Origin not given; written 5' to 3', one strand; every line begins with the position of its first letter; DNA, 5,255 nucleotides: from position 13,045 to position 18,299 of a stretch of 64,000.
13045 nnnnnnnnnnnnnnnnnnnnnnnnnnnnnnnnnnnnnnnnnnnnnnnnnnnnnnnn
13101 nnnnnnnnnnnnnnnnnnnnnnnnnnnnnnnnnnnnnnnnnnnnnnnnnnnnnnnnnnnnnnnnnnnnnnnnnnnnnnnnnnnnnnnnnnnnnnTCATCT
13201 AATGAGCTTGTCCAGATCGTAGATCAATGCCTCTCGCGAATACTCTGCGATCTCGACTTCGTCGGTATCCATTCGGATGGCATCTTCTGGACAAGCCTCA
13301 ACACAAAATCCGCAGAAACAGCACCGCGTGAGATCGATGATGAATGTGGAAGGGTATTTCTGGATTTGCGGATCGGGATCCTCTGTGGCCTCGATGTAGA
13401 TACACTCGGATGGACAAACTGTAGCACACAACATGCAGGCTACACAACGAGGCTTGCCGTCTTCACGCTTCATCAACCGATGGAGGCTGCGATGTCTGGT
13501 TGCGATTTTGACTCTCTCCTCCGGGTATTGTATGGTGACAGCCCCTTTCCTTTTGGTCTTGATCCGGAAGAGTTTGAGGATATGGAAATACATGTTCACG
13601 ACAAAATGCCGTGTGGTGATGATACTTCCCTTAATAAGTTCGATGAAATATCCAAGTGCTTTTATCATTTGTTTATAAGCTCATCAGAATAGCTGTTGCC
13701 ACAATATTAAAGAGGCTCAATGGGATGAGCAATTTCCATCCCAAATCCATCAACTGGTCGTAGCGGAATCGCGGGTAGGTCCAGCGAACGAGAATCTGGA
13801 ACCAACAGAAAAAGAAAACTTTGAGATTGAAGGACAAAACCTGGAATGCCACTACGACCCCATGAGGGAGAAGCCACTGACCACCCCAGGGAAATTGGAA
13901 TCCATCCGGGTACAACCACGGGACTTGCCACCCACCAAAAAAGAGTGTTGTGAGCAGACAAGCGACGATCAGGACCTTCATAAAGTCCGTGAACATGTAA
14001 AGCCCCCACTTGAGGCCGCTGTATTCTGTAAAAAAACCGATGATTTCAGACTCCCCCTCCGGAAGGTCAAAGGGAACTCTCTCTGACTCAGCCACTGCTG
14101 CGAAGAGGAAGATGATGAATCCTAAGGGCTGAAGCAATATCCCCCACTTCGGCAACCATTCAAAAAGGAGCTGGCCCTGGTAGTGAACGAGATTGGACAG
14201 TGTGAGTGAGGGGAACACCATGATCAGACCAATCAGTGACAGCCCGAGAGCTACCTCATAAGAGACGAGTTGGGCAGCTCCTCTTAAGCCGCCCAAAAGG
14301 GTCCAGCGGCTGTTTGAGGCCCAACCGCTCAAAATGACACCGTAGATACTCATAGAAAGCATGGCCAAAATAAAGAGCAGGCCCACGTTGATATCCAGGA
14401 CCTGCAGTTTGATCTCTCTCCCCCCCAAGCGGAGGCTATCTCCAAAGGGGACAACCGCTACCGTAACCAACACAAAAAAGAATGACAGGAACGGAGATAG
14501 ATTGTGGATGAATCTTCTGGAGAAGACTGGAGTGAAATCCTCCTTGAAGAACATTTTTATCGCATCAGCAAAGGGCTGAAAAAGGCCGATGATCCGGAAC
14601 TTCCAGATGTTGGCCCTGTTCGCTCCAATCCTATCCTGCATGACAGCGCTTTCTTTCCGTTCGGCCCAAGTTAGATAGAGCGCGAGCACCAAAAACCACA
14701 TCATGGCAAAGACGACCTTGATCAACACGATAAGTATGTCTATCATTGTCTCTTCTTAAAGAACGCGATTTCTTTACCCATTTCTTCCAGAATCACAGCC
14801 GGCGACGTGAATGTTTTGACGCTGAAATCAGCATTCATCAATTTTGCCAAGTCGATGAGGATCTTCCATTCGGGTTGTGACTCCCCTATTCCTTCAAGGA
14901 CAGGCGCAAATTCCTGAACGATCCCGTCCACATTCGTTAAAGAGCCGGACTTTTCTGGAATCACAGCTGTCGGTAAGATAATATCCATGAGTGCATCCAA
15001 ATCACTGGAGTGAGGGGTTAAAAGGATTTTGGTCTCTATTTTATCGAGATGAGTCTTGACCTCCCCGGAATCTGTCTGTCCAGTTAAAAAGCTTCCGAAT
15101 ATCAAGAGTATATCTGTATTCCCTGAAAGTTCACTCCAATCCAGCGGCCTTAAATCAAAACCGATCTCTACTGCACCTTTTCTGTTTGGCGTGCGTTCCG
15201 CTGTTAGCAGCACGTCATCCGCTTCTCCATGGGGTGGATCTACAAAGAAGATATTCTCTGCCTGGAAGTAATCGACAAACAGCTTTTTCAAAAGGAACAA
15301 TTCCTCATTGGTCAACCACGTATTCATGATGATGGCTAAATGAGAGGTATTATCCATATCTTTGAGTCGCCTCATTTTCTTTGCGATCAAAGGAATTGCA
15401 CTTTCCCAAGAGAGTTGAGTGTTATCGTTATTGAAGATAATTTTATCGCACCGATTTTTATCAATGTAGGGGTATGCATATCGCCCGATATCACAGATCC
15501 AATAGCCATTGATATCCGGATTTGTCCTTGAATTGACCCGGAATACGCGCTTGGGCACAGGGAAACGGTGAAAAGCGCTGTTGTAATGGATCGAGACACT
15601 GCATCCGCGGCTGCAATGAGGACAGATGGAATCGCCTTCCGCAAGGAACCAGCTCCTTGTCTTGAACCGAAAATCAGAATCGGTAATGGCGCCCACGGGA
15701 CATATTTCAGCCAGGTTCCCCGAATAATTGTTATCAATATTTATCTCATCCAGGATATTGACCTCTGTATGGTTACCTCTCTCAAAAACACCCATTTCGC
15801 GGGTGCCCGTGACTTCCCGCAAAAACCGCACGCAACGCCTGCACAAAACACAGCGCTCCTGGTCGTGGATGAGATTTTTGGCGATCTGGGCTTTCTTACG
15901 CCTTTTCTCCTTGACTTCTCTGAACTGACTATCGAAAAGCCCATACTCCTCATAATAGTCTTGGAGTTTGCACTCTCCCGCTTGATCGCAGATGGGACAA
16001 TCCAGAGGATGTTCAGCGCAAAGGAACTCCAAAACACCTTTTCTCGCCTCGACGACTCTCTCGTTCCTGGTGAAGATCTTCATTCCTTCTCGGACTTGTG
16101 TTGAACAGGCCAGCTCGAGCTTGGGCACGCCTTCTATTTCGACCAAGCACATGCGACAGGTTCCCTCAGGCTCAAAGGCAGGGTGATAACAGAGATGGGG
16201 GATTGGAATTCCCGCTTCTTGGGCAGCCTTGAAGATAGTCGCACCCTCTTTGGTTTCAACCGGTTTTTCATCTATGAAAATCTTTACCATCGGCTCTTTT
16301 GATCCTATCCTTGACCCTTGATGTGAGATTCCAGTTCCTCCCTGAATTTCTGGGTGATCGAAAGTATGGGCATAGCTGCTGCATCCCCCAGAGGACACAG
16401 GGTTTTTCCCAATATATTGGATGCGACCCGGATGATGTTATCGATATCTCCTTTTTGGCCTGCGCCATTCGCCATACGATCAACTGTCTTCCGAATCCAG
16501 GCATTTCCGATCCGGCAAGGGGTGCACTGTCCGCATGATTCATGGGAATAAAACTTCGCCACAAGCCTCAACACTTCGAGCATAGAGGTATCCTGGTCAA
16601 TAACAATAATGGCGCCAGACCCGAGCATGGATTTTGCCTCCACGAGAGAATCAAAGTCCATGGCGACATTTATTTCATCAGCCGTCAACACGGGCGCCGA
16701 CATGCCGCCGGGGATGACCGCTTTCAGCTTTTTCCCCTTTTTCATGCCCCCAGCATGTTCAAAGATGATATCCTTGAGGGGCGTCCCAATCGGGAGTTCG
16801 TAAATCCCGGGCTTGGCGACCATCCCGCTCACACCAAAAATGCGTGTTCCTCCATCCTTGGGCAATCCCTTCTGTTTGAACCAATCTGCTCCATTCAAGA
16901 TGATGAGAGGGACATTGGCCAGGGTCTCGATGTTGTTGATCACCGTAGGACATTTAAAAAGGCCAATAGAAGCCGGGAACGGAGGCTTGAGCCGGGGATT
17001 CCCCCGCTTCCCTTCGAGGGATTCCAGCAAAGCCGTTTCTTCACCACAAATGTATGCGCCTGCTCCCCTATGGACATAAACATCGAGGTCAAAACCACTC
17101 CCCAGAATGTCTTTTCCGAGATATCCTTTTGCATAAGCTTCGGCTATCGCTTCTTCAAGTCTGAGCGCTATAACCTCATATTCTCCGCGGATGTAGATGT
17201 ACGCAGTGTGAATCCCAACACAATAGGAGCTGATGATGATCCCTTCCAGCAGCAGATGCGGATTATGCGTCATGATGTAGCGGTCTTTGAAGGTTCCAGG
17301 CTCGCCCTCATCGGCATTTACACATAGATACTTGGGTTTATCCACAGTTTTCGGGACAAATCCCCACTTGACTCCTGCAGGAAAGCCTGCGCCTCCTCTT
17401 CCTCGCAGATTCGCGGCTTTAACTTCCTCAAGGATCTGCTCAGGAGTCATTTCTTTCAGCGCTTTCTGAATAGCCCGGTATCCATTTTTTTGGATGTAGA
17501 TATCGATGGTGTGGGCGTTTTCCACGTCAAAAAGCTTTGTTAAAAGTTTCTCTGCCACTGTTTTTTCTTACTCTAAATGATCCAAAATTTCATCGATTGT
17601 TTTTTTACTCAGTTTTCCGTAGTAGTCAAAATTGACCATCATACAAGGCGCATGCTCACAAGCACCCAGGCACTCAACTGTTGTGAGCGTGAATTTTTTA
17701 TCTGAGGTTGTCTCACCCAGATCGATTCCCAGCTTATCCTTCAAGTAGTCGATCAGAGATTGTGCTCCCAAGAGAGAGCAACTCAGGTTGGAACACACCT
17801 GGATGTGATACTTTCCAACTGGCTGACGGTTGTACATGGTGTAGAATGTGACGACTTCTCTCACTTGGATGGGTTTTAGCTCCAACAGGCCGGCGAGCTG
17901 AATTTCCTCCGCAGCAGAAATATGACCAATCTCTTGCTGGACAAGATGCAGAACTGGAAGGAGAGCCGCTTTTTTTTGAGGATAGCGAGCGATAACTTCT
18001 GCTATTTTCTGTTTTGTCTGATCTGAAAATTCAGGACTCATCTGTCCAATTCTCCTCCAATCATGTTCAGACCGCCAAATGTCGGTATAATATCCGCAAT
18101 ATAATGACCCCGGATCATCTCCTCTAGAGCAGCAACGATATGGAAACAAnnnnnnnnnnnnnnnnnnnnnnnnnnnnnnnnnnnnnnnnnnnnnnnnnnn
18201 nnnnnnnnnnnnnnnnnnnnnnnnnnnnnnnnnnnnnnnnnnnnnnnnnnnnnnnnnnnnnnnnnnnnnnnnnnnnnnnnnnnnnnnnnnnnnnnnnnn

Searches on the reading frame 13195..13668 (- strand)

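Call 60: search_protein_families(library=pfam, proteins=[window:13195-13668:-], max_evalue=0.00001)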
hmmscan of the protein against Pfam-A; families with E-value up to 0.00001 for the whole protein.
window:13195-13668:- (157 aa): 6 families
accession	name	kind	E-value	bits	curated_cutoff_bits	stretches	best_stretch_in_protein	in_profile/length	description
PF00037.32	Fer4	-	1.2e-10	41.1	21.1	1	110-132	2-24/24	4Fe-4S binding domain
PF12838.12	Fer4_7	-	9.2e-10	39.3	27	1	74-130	1-52/52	4Fe-4S dicluster domain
PF13484.11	Fer4_16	-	3.8e-08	34.4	30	0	115-141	1-27/66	4Fe-4S double cluster binding domain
PF14697.11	Fer4_21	-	6.5e-08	33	35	0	73-91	39-58/59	4Fe-4S dicluster domain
PF13187.11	Fer4_9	-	1.5e-06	28.5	27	0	74-131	1-52/52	4Fe-4S dicluster domain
PF13183.11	Fer4_8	-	5.1e-06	27.4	27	0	58-88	37-67/68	4Fe-4S dicluster domain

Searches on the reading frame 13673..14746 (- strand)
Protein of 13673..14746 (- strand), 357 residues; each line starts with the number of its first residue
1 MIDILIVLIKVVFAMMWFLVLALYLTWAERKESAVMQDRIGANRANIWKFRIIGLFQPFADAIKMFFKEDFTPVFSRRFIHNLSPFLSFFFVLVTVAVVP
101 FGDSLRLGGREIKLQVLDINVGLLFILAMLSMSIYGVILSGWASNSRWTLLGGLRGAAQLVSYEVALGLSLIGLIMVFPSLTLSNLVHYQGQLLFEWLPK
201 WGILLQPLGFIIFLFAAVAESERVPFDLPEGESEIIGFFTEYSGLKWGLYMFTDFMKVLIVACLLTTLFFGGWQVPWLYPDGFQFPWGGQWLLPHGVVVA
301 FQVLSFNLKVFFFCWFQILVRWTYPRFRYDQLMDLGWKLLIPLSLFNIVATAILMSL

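Call 60: search_protein_families(library=pfam, proteins=[window:13673-14746:-], max_evalue=0.00001)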
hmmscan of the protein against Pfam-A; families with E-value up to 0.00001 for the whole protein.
window:13673-14746:- (357 aa): 1 family
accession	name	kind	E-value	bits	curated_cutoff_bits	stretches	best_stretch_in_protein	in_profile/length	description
PF00146.26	NADHdh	-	2e-103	346.3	27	1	10-352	2-298/298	NADH dehydrogenase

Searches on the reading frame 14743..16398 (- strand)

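Call 61: search_protein_families(library=pfam, proteins=[window:14743-16398:-], max_evalue=0.00001)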
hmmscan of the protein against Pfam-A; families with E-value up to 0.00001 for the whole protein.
window:14743-16398:- (551 aa): 5 families
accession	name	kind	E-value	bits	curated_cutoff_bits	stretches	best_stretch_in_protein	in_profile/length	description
PF22117.2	Fer4_Nqo3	-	9.3e-22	77.4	27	1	178-239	6-67/67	NADH-quinone oxidoreductase subunit 3, ferredoxin-like domain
PF13510.11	Fer2_4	-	3.3e-21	75.6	22.8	1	36-112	2-81/82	2Fe-2S iron-sulfur cluster binding domain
PF10588.14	NADH-G_4Fe-4S_3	-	4e-18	65.1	27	1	119-156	1-38/40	NADH-ubiquinone oxidoreductase-G iron-sulfur binding region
PF00384.28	Molybdopterin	-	9.9e-18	64.7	24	1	429-519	260-352/353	Molybdopterin oxidoreductase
PF00111.32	Fer2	-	1.6e-07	31.6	21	1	42-102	3-76/77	2Fe-2S iron-sulfur cluster binding domain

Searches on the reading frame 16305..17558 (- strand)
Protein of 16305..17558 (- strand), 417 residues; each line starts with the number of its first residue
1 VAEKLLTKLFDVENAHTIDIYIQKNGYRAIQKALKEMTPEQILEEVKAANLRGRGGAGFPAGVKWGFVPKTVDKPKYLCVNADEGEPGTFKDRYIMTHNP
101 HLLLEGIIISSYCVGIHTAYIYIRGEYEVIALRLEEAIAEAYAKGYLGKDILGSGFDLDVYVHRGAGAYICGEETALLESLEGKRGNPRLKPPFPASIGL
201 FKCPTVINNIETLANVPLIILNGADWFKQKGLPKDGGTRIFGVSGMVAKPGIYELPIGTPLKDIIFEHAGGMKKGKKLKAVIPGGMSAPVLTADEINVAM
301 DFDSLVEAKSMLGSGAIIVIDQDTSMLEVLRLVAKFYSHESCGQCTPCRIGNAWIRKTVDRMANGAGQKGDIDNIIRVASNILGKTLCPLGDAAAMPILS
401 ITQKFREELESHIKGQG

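Call 61: search_protein_families(library=pfam, proteins=[window:16305-17558:-], max_evalue=0.00001)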
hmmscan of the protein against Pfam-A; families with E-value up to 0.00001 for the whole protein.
window:16305-17558:- (417 aa): 4 families
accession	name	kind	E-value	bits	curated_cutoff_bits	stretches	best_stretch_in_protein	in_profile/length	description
PF01512.22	Complex1_51K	-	2.8e-49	167.3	31.2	1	46-217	1-149/150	Nuo51 FMN-binding domain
PF10589.14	NADH_4Fe-4S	-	3.4e-29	101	23.5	1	329-412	2-85/85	NADH-ubiquinone oxidoreductase-F iron-sulfur binding region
PF10531.15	SLBB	-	6.6e-10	39.1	27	1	241-289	2-53/55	SLBB domain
PF22461.2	SLBB_2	-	6e-09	36.3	27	1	241-304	3-67/79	SLBB domain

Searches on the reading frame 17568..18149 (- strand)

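Call 61: search_protein_families(library=pfam, proteins=[window:17568-18149:-], max_evalue=0.00001)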
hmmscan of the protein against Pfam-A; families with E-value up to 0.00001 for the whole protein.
window:17568-18149:- (193 aa): 1 family
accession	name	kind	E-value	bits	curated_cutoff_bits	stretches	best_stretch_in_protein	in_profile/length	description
PF01257.25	2Fe-2S_thioredx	-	1.1e-53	181.5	24.8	1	49-192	1-144/145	Thioredoxin-like [2Fe-2S] ferredoxin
